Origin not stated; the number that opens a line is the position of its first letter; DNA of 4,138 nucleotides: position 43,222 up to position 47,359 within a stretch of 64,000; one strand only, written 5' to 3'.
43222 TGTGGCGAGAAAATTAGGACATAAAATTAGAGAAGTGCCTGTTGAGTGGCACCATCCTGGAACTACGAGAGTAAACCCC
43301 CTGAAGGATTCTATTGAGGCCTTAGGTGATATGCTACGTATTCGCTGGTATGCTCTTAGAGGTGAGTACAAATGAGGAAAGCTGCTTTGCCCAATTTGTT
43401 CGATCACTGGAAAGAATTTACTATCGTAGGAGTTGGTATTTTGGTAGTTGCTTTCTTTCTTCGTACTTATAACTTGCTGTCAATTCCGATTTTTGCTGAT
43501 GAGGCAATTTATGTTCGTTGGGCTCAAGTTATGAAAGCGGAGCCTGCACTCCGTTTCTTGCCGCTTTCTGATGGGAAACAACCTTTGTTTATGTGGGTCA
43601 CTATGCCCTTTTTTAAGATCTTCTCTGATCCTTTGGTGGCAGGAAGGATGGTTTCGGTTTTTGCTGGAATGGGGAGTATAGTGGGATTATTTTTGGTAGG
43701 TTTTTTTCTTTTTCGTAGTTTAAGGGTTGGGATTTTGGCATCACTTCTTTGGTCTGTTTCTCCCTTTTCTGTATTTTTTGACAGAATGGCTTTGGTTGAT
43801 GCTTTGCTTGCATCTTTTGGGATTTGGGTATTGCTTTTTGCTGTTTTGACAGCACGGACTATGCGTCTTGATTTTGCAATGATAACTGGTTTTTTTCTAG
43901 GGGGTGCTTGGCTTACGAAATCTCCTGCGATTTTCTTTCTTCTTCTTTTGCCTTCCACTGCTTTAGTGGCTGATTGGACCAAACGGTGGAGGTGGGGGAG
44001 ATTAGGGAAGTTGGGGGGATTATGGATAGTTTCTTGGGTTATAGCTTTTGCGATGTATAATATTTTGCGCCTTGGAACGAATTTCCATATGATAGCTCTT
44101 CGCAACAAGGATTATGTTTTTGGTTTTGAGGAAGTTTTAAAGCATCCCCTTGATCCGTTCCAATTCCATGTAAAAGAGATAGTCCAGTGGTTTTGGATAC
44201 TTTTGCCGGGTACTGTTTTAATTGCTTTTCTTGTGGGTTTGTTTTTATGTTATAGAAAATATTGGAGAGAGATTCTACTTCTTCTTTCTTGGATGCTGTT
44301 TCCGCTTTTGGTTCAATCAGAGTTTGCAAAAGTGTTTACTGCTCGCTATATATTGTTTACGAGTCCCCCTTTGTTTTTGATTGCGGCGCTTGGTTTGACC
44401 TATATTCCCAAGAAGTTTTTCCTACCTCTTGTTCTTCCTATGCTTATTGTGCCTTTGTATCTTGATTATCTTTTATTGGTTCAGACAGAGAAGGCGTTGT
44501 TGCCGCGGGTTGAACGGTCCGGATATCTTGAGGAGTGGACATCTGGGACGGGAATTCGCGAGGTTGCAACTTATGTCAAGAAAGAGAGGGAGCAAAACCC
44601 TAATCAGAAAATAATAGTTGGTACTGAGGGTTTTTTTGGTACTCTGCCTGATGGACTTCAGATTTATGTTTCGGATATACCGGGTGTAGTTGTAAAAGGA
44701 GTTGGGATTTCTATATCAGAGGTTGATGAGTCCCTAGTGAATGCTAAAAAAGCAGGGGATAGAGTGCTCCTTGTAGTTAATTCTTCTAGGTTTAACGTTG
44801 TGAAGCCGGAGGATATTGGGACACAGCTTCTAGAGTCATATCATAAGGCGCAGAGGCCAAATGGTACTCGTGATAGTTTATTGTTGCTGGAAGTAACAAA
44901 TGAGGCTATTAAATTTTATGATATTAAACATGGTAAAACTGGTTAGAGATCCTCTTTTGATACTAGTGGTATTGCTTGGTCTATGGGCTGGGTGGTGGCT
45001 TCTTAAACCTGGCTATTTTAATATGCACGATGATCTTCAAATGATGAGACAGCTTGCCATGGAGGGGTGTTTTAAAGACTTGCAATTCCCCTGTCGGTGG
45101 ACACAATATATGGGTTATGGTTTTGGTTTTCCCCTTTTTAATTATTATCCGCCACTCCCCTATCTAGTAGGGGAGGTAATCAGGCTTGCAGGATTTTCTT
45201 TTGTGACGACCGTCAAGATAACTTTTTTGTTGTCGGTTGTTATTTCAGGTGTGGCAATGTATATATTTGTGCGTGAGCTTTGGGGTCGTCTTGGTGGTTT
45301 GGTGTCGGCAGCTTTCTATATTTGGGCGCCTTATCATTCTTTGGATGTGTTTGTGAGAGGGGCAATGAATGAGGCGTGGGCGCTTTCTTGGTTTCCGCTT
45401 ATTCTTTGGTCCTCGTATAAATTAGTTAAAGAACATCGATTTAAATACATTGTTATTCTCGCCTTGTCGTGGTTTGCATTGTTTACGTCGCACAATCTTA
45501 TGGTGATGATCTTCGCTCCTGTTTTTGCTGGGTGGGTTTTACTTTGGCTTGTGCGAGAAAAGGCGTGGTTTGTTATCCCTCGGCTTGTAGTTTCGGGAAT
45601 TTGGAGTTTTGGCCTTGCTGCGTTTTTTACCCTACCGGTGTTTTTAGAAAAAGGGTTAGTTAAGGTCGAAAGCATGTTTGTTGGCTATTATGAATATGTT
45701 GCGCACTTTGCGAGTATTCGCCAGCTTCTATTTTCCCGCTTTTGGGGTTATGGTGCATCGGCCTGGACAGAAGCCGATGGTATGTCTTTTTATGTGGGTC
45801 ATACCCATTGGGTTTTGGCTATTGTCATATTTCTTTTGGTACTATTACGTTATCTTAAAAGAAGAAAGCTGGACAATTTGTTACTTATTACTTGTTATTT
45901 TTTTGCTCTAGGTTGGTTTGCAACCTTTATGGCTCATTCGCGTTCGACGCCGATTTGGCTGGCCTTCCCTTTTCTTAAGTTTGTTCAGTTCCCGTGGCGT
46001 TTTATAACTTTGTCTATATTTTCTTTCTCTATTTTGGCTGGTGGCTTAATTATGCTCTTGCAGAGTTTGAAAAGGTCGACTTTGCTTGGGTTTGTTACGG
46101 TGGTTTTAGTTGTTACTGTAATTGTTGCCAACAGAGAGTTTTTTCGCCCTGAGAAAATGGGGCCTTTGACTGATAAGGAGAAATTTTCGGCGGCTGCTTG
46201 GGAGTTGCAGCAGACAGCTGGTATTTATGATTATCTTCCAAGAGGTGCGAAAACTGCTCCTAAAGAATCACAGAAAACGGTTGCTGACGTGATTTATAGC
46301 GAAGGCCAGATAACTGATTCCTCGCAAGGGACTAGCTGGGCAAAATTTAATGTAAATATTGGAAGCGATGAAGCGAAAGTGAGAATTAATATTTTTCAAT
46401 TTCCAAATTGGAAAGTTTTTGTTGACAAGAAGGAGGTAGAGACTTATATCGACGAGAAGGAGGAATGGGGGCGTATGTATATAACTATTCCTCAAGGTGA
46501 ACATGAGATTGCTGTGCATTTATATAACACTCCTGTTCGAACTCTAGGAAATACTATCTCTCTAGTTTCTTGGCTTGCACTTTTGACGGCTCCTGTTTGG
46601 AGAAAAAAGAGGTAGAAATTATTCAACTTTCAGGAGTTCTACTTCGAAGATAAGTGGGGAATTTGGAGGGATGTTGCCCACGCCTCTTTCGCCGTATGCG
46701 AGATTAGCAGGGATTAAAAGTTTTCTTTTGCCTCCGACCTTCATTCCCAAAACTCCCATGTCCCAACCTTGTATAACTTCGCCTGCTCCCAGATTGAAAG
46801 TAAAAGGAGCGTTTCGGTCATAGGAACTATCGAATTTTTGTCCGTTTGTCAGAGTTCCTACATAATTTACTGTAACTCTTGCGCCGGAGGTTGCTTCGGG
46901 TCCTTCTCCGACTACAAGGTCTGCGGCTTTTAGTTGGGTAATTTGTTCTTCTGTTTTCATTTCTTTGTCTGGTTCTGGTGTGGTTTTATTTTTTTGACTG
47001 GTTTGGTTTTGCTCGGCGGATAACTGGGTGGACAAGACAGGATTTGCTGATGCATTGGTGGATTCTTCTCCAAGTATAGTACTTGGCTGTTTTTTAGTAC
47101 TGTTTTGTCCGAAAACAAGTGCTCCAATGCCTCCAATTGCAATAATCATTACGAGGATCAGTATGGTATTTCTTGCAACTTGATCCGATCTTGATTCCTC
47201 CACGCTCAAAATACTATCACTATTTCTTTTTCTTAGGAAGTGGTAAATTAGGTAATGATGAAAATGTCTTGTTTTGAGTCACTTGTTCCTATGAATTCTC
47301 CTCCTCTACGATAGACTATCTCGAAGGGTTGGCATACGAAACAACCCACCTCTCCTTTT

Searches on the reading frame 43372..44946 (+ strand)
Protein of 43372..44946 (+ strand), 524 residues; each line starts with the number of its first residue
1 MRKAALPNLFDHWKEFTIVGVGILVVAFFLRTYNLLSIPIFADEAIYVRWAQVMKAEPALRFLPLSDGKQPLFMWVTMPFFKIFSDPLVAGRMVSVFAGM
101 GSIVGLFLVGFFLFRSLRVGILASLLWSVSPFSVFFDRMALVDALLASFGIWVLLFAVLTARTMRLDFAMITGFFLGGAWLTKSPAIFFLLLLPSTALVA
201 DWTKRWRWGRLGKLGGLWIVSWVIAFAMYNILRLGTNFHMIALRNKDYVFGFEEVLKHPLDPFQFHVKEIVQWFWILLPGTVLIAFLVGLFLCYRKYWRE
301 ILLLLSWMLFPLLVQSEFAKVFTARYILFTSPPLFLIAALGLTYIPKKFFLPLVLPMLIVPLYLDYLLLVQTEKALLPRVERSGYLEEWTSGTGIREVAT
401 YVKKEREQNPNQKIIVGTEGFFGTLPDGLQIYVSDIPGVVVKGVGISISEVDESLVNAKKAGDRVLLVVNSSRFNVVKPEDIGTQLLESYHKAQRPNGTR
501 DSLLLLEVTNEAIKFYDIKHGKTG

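Call 3: search_protein_families(library=pfam, proteins=[window:43372-44946:+], max_evalue=0.01)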
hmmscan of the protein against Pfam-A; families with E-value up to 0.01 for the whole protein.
window:43372-44946:+ (524 aa): 2 families
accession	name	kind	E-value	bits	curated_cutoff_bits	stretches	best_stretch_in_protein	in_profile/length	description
PF13231.12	PMT_2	-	2.2e-09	38.2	26.1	1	71-221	4-152/160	Dolichyl-phosphate-mannose-protein mannosyltransferase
PF02366.24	PMT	-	0.00045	20.3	22.7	1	68-228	61-221/245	Dolichyl-phosphate-mannose-protein mannosyltransferase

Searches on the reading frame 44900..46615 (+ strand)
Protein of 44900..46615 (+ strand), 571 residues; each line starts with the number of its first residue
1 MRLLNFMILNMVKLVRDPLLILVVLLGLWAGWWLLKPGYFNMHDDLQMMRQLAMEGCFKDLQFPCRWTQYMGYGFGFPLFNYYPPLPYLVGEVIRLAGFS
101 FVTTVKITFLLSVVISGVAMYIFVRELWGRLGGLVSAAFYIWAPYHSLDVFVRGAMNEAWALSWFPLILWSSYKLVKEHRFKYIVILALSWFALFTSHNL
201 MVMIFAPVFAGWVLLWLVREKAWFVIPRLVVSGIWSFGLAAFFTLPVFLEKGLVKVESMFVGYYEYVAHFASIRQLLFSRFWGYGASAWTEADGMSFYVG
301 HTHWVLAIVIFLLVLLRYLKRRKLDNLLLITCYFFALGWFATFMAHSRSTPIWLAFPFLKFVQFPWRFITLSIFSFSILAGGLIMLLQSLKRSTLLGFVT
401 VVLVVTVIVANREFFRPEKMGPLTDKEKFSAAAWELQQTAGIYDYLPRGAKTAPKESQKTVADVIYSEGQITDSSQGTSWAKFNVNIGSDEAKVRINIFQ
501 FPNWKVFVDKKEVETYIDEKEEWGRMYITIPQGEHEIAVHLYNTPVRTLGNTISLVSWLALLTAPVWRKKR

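Call 3: search_protein_families(library=pfam, proteins=[window:44900-46615:+], max_evalue=0.01)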
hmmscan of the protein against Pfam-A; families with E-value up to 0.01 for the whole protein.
window:44900-46615:+ (571 aa): 1 family
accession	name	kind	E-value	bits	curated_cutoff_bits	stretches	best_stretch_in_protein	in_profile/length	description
PF10131.15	PTPS_related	-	9.2e-06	24.8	26.4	1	80-429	1-324/621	6-pyruvoyl-tetrahydropterin synthase related domain; membrane protein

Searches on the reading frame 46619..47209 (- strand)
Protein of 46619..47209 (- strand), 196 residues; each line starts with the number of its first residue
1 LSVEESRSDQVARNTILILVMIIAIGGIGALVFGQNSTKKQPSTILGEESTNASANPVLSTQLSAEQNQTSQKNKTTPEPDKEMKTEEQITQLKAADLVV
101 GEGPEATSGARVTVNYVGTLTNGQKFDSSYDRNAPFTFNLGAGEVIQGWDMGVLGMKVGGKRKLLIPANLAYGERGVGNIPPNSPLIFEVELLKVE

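Call 3: search_protein_families(library=pfam, proteins=[window:46619-47209:-], max_evalue=0.01)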
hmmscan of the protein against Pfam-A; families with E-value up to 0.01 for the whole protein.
window:46619-47209:- (196 aa): 1 family
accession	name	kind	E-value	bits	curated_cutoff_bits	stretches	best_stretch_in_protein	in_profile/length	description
PF00254.34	FKBP_C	-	3.5e-36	123.9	21.1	1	104-193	2-94/94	FKBP-type peptidyl-prolyl cis-trans isomerase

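Call 5: search_protein_families(library=ncbifam, proteins=[window:46619-47209:-], max_evalue=0.01)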
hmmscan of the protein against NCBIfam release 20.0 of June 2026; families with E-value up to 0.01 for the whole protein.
window:46619-47209:- (196 aa): 8 families
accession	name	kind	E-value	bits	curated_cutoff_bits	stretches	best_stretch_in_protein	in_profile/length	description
NF008150.0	PRK10902.1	equivalog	3.4e-29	102.1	215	1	70-195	127-248/271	FKBP-type peptidyl-prolyl cis-trans isomerase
NF008602.0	PRK11570.1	subfamily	1.8e-22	80.3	198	1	91-195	102-205/206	FKBP-type peptidyl-prolyl cis-trans isomerase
NF053689.1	BamJ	equivalog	1.3e-21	77.7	100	1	43-192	30-184/184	BamJ family beta-barrel-assembly machinery protein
TIGR00115.1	tig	equivalog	5.2e-07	28.9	180.2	1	87-163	130-203/410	trigger factor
NF053691.1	BamM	equivalog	2.7e-05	23.3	315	1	98-195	106-223/376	BamM family beta-barrel-assembly machinery protein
NF011676.0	PRK15095.1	equivalog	3.9e-05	23.2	125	1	109-175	8-74/156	FKBP-type peptidyl-prolyl cis-trans isomerase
TIGR03516.1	ppisom_GldI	equivalog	0.0011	18.4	157.6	1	107-195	87-175/177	gliding motility-associated peptidyl-prolyl isomerase GldI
NF042931.1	SAG1386_EF1546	equivalog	0.0015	18.6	80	1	15-105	32-121/158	SAG1386/EF1546 family surface-associated protein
